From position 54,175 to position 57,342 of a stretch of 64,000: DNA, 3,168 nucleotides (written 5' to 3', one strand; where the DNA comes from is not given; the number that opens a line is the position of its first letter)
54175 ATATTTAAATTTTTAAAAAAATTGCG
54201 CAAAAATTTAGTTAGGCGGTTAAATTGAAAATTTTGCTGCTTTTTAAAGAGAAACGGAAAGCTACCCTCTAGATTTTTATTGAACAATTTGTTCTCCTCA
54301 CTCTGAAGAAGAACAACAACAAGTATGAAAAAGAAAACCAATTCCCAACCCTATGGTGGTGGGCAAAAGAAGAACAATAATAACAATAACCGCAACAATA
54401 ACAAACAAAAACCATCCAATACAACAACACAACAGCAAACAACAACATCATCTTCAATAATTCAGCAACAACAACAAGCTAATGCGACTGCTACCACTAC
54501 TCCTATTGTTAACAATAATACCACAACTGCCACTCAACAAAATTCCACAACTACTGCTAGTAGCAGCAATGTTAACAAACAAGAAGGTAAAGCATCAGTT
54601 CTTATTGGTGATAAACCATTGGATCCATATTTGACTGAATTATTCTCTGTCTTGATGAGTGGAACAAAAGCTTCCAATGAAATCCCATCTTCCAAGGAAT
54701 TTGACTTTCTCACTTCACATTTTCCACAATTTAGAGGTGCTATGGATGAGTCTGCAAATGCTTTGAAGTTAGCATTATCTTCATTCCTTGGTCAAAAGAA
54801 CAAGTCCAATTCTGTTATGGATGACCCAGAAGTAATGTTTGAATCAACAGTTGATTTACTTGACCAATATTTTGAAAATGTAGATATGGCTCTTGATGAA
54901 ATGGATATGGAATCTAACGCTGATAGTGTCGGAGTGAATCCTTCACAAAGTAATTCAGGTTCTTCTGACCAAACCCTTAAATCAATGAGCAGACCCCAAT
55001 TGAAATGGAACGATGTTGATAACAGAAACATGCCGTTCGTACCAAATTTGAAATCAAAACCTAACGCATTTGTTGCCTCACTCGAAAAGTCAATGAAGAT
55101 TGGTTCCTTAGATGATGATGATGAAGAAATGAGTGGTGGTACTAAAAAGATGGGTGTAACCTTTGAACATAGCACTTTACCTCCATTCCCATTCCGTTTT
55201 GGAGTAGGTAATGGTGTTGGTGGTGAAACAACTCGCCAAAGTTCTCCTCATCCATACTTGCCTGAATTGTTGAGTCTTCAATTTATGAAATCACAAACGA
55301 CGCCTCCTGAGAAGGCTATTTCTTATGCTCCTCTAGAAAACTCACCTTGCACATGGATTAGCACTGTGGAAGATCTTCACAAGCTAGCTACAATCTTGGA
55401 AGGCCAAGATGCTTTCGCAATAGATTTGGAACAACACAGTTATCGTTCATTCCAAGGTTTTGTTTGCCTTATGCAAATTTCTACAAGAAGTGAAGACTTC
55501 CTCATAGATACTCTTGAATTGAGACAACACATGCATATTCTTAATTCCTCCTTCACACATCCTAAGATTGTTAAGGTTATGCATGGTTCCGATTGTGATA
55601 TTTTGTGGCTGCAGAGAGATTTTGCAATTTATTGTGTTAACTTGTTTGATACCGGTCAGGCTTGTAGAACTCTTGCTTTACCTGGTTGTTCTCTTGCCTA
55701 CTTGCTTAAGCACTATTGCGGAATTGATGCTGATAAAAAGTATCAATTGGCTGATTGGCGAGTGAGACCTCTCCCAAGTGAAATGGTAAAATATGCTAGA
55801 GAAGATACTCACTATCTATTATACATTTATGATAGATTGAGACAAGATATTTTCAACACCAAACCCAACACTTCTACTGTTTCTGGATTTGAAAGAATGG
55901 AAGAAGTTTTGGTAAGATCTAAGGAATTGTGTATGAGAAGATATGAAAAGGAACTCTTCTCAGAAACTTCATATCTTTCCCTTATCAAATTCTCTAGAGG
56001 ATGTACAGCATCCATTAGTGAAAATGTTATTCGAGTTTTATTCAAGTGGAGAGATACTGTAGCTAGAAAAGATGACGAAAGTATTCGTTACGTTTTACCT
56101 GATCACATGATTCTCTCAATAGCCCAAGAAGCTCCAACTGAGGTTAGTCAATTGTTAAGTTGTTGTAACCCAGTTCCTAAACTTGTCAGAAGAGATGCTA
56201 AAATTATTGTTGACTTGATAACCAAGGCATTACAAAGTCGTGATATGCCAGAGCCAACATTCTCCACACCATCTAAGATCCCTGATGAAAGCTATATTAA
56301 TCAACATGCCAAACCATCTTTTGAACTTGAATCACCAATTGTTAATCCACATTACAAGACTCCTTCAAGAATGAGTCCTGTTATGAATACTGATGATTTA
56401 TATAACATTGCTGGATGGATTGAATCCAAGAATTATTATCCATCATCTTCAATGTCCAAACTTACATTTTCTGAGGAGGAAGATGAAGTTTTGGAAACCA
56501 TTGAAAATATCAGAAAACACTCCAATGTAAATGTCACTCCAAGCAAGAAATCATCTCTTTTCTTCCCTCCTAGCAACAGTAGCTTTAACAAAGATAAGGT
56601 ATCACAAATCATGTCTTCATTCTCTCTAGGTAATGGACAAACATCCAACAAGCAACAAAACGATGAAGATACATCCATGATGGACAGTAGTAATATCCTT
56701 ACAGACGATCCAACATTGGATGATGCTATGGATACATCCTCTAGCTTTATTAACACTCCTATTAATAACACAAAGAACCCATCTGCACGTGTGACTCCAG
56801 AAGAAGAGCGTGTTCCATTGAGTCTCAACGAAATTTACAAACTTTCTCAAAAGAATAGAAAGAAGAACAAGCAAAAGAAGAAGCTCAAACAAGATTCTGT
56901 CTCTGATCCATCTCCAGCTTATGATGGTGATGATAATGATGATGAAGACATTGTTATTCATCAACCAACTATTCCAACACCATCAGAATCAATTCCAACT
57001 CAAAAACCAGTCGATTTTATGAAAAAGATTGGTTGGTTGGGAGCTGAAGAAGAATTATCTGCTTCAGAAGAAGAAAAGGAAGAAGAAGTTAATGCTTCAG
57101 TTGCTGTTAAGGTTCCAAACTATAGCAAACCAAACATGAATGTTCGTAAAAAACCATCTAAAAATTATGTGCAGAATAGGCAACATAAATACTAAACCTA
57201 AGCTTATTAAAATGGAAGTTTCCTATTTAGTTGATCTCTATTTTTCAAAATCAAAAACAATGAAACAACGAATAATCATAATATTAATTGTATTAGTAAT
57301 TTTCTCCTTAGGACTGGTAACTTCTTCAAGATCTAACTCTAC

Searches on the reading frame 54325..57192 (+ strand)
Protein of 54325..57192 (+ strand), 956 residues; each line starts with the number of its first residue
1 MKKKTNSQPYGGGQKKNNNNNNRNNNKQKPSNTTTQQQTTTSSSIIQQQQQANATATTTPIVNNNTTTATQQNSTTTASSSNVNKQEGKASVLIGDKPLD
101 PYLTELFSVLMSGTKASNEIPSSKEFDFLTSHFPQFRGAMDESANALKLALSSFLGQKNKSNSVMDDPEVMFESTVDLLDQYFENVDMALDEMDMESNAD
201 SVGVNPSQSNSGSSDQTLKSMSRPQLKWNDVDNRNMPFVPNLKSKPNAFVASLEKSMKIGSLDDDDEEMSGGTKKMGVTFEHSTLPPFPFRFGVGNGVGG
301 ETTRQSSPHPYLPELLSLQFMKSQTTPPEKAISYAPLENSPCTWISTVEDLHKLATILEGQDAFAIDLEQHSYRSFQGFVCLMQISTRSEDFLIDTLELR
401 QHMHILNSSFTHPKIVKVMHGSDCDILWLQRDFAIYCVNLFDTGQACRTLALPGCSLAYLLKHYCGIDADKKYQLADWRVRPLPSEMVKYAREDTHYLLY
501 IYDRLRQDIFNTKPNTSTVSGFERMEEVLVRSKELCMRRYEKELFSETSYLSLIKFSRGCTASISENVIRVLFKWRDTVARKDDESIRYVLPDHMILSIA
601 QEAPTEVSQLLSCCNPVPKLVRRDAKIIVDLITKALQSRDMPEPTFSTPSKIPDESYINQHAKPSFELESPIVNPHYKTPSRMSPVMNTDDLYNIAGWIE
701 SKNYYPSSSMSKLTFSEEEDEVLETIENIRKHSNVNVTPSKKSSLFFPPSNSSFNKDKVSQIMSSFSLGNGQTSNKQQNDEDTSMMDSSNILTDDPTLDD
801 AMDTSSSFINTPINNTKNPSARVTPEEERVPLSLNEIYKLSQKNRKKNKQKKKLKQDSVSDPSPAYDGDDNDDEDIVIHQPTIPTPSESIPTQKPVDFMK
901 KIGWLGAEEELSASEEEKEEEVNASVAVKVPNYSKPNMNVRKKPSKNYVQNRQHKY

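Call 33: search_protein_families(library=pfam, proteins=[window:54325-57192:+], max_evalue=0.001)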
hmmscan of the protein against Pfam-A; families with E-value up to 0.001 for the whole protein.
window:54325-57192:+ (956 aa): 3 families
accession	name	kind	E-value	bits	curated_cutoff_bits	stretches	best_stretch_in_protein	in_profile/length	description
PF01612.26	DNA_pol_A_exo1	-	6e-47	160.1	23.6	1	343-508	2-171/173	3'-5' exonuclease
PF08066.17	PMC2NT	-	3.5e-15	56.8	23.3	1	111-194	1-90/91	PMC2NT (NUC016) domain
PF00570.28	HRDC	-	2.8e-14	53.2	23.8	1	566-632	2-68/68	HRDC domain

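Call 62: find_homologous_proteins(query=window:54325-57192:+, max_evalue=1e-30)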
Query window:54325-57192:+ (956 aa): 2207 proteins with E <= 1e-30 among 8000 candidates; the best 120 are listed.
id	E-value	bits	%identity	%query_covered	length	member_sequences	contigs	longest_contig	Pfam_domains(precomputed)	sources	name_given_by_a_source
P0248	0.0e+0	2150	100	100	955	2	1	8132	PF01612.27,PF00570.29,PF08066.18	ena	-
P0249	0.0e+0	1349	62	100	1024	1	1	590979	PF01612.27,PF00570.29,PF08066.18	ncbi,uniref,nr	ncbi:hypothetical protein C9374_006253 [Naegleria lovaniensis]|uniref:HRDC domain-containing protein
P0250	0.0e+0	1336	65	100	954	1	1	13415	PF01612.27,PF00570.29,PF08066.18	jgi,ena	-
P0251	0.0e+0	1322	65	91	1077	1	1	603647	PF01612.27,PF00570.29,PF08066.18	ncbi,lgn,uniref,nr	ncbi:hypothetical protein FDP41_004936 [Naegleria fowleri]|uniref:HRDC domain-containing protein n=1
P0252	4.6e-283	960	59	86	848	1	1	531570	PF01612.27,PF00570.29,PF08066.18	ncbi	ncbi:hypothetical protein ABK040_000176 [Willaertia magna]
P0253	4.8e-225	768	45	97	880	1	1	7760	PF01612.27,PF00570.29,PF08066.18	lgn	-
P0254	3.5e-216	739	44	95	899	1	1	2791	PF01612.27,PF00570.29,PF08066.18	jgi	jgi:exosome complex exonuclease RRP6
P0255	6.7e-216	738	42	98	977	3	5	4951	PF01612.27,PF00570.29,PF08066.18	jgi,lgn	jgi:exosome complex exonuclease RRP6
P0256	2.3e-209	716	46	80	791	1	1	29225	PF01612.27,PF00570.29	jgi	jgi:exosome complex exonuclease RRP6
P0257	3.6e-204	699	48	32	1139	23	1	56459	PF27435.1,PF01612.27,PF00570.29,PF14812.12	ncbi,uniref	ncbi:uncharacterized protein LOC142923469 isoform X9 [Petromyzon marinus]|uniref:uncharacterized pro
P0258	3.6e-178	613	44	80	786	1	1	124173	PF01612.27,PF00570.29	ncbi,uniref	ncbi:exosome complex RNAse RPR6 [Acrasis kona]|uniref:Exosome complex RNAse RPR6 n=1 Tax=Acrasis kon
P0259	4.7e-161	556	40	89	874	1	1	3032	PF01612.27,PF00570.29,PF08066.18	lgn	-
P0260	1.8e-158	548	42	71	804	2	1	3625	PF01612.27,PF00570.29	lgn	-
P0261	1.3e-149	518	52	43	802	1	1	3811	PF01612.27,PF00570.29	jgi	-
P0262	2.3e-146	508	45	60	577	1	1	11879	PF01612.27,PF00570.29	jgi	jgi:exosome complex exonuclease RRP6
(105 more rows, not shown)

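Call 68: find_encoding_contigs(protein=P0248, flank=10000, max_places=4)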
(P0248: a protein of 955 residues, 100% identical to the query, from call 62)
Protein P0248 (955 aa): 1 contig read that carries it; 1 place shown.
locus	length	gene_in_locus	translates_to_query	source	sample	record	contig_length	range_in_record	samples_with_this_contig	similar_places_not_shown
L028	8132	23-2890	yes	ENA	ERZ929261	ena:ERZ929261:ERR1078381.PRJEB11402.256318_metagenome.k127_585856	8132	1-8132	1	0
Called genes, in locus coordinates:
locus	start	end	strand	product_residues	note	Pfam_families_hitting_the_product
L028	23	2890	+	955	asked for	PF08066:PMC2NT, PF01612:DNA_pol_A_exo1, PF00570:HRDC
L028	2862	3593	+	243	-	-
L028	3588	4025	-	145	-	PF26729:TMA17_helical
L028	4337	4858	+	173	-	-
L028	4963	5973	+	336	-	PF04042:DNA_pol_E_B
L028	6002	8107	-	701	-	PF23598:LRR_14, PF13855:LRR_8, PF23598:LRR_14 (weak), PF12799:LRR_4 (weak), PF13855:LRR_8, PF23598:LRR_14 (weak), PF13855:LRR_8, PF00782:DSPc, +2 more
